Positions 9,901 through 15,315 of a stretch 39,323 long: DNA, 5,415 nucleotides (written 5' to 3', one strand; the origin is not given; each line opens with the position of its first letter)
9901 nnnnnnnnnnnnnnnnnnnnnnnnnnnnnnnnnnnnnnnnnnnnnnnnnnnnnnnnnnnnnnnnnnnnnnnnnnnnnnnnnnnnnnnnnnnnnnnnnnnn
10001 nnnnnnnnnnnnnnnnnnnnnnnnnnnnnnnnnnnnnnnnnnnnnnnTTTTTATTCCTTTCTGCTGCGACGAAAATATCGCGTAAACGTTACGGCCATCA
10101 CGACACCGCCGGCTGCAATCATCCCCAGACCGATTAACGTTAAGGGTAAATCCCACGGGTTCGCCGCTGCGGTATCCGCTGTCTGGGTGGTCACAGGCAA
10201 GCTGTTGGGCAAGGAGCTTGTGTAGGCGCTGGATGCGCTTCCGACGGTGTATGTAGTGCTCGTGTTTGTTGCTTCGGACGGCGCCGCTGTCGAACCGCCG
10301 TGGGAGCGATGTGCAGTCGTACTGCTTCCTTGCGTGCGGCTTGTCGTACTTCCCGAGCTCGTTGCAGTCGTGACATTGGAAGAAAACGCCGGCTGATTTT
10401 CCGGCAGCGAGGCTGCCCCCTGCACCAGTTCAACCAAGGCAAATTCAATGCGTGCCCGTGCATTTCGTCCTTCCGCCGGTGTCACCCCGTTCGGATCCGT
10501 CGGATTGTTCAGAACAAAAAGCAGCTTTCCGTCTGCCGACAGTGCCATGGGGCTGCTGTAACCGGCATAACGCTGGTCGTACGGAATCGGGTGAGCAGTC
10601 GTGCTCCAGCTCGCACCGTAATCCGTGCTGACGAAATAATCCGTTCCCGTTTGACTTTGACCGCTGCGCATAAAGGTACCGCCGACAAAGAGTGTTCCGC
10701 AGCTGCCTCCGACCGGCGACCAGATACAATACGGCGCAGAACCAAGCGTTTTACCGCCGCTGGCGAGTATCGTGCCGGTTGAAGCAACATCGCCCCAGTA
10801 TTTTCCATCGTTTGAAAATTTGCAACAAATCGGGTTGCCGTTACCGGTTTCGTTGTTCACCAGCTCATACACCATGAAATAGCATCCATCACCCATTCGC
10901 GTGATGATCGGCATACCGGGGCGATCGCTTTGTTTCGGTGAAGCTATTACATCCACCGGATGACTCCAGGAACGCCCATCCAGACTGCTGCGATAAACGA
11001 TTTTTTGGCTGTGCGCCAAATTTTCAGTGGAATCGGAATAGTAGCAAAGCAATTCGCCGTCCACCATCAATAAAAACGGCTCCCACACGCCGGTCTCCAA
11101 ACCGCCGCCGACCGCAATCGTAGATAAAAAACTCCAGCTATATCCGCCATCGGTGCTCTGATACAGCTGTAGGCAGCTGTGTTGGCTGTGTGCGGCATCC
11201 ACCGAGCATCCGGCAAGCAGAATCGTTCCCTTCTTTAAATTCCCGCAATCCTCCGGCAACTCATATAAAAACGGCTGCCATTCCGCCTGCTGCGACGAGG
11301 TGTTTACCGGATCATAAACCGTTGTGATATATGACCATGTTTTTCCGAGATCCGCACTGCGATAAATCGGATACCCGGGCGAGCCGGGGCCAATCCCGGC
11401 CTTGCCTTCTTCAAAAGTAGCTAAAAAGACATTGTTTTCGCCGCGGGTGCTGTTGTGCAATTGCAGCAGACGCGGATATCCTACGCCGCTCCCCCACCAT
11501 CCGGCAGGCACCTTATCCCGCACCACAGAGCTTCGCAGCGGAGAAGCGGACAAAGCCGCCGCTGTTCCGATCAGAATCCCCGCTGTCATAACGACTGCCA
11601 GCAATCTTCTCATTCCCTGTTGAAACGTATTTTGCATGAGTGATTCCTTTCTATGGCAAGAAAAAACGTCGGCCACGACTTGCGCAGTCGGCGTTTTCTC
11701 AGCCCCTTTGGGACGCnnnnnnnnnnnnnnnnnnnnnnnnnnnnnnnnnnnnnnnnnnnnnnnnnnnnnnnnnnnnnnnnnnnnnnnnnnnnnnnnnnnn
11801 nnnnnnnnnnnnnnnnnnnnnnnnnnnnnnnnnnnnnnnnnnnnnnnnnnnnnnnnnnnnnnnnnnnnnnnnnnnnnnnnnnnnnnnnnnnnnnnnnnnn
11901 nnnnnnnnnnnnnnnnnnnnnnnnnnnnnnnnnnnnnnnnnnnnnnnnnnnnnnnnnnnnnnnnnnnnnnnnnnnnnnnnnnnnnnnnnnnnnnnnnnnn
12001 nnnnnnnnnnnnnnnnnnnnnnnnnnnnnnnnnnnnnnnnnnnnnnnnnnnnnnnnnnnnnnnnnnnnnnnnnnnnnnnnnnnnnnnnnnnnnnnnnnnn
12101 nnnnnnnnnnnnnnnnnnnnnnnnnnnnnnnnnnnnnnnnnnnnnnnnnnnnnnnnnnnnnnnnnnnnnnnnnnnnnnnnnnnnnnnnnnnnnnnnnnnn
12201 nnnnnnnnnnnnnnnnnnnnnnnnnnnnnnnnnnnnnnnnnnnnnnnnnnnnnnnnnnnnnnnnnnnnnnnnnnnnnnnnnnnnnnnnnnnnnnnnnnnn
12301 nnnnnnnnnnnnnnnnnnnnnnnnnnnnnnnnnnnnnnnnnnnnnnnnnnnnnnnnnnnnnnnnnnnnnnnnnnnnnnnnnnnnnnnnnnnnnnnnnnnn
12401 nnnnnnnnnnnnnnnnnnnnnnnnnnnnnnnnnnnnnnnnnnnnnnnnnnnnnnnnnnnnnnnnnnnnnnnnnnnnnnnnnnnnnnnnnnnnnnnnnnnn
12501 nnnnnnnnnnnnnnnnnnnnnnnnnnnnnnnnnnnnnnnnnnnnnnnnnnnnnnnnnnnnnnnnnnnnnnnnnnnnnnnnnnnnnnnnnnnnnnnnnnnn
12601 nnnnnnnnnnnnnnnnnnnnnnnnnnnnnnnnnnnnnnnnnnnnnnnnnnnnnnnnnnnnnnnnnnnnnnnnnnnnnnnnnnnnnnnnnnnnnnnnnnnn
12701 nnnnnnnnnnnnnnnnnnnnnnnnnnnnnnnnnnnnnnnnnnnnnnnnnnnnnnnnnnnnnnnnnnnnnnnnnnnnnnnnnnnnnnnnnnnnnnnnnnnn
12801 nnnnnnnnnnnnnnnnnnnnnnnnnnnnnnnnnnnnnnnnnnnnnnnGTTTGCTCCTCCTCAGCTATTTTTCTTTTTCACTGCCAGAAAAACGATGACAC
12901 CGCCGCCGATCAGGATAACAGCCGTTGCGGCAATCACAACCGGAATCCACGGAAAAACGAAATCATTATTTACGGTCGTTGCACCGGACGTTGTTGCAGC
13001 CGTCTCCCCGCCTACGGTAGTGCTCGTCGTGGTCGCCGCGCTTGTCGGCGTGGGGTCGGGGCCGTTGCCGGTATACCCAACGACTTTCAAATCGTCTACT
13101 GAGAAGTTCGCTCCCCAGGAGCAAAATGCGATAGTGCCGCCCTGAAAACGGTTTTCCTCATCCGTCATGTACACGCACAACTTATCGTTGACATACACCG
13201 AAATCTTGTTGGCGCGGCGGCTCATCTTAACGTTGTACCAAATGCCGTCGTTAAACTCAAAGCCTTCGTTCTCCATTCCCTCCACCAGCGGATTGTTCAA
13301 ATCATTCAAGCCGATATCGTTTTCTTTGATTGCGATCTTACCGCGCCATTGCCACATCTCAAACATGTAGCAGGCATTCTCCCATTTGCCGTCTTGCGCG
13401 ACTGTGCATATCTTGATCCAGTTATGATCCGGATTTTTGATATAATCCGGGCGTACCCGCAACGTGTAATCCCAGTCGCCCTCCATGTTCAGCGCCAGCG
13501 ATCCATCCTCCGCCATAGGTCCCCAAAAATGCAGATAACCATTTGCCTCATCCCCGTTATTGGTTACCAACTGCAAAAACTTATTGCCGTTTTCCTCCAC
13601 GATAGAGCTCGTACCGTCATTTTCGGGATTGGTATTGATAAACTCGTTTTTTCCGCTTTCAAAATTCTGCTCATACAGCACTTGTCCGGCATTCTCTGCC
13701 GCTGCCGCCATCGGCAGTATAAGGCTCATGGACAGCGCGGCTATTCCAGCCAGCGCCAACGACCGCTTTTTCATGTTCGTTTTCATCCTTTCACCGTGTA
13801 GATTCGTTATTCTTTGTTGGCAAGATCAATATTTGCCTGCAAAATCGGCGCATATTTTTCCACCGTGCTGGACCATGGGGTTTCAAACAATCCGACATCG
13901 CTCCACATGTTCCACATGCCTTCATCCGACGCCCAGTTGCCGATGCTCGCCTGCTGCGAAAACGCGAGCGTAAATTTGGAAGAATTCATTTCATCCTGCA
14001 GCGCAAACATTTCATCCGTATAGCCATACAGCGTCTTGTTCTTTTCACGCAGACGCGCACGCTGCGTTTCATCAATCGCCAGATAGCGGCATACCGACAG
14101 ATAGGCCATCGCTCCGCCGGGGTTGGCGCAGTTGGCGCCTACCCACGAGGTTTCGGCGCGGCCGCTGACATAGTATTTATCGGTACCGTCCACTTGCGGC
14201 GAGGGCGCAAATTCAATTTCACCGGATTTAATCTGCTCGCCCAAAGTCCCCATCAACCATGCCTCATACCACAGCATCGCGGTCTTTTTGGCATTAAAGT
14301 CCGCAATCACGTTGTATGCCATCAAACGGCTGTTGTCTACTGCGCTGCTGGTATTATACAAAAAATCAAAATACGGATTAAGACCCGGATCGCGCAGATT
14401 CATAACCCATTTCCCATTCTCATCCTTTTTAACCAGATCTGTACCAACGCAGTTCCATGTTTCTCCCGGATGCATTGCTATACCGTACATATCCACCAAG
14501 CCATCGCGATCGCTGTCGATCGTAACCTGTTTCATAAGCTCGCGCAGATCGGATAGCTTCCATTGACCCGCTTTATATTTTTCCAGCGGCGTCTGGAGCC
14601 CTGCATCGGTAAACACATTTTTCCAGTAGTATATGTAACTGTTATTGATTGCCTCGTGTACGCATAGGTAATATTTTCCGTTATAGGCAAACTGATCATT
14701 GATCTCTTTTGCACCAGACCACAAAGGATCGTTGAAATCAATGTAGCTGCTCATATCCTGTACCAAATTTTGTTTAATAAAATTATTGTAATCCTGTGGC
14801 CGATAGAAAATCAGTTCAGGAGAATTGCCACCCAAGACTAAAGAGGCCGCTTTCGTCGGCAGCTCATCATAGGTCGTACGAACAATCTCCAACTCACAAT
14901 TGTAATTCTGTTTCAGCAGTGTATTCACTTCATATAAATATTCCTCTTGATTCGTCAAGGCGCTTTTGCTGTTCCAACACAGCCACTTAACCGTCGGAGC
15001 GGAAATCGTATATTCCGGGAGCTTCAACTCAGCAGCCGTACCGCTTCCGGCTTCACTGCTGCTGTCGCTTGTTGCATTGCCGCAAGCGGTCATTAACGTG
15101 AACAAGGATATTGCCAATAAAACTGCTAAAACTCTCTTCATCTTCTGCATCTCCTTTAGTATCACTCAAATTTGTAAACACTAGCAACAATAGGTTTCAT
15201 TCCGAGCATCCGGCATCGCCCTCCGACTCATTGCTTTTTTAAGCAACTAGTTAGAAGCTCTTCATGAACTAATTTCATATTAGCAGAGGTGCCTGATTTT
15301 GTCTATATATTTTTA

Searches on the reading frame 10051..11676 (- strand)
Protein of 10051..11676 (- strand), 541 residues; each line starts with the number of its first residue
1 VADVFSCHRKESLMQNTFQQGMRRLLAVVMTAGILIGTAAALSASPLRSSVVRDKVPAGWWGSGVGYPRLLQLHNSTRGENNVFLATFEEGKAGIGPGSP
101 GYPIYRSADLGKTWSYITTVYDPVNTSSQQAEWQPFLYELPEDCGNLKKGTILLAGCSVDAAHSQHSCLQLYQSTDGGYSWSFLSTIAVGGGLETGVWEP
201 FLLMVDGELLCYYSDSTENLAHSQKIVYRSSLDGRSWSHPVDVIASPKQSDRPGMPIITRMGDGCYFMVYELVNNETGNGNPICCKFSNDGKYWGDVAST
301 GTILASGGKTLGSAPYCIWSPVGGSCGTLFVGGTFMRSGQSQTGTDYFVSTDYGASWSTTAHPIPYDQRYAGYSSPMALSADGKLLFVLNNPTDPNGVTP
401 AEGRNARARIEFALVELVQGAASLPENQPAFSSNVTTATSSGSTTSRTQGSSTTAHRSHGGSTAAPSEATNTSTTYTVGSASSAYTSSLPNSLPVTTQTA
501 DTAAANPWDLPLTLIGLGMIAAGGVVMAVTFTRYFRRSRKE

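Call 5: search_protein_families(library=pfam, proteins=[window:10051-11676:-], max_evalue=0.01)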
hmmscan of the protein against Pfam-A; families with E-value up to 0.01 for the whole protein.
window:10051-11676:- (541 aa): 4 families
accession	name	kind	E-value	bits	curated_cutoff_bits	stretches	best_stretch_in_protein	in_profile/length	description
PF13088.12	BNR_2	-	2.1e-09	37.6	31.4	1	100-296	16-200/277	BNR repeat-like domain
PF02012.26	BNR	-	0.00035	20.6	27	0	348-359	1-12/12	BNR/Asp-box repeat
PF15899.11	BNR_6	-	0.0084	16.5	27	0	104-114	1-11/14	BNR-Asp box repeat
PF21471.3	Reelin_subrepeat-B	-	0.0084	16.3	27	0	155-192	46-77/127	Reelin subrepeat B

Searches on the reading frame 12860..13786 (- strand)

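Call 5: search_protein_families(library=pfam, proteins=[window:12860-13786:-], max_evalue=0.01)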
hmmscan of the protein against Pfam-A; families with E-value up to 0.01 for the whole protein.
window:12860-13786:- (308 aa): 2 families
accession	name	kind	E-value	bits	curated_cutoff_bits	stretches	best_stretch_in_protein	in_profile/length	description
PF06439.18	3keto-disac_hyd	-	0.00014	22.4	26.8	1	106-235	53-186/187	3-keto-disaccharide hydrolase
PF02210.31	Laminin_G_2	-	0.002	19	22.9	0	175-213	47-85/126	Laminin G domain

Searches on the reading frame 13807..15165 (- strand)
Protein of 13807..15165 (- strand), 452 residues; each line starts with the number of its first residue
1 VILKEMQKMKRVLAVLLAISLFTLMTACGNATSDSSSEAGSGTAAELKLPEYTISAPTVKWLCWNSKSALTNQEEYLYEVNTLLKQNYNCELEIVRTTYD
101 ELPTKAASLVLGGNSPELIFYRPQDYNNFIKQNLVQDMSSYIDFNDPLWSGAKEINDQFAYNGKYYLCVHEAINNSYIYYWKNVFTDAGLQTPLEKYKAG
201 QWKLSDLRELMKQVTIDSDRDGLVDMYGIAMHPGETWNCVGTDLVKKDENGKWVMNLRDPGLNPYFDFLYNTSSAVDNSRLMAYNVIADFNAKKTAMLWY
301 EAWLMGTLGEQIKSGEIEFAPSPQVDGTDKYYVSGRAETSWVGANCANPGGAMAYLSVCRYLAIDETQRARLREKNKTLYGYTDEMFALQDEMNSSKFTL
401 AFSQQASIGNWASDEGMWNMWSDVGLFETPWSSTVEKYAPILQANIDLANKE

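Call 5: search_protein_families(library=pfam, proteins=[window:13807-15165:-], max_evalue=0.01)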
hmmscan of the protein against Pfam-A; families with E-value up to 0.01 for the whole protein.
window:13807-15165:- (452 aa): 2 families
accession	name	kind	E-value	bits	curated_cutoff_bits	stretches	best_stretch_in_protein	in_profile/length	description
PF13416.11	SBP_bac_8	-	0.00011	22.5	27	1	85-198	8-116/279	Bacterial extracellular solute-binding protein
PF01547.30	SBP_bac_1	-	0.00017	22.1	26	1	77-239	11-162/307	Bacterial extracellular solute-binding protein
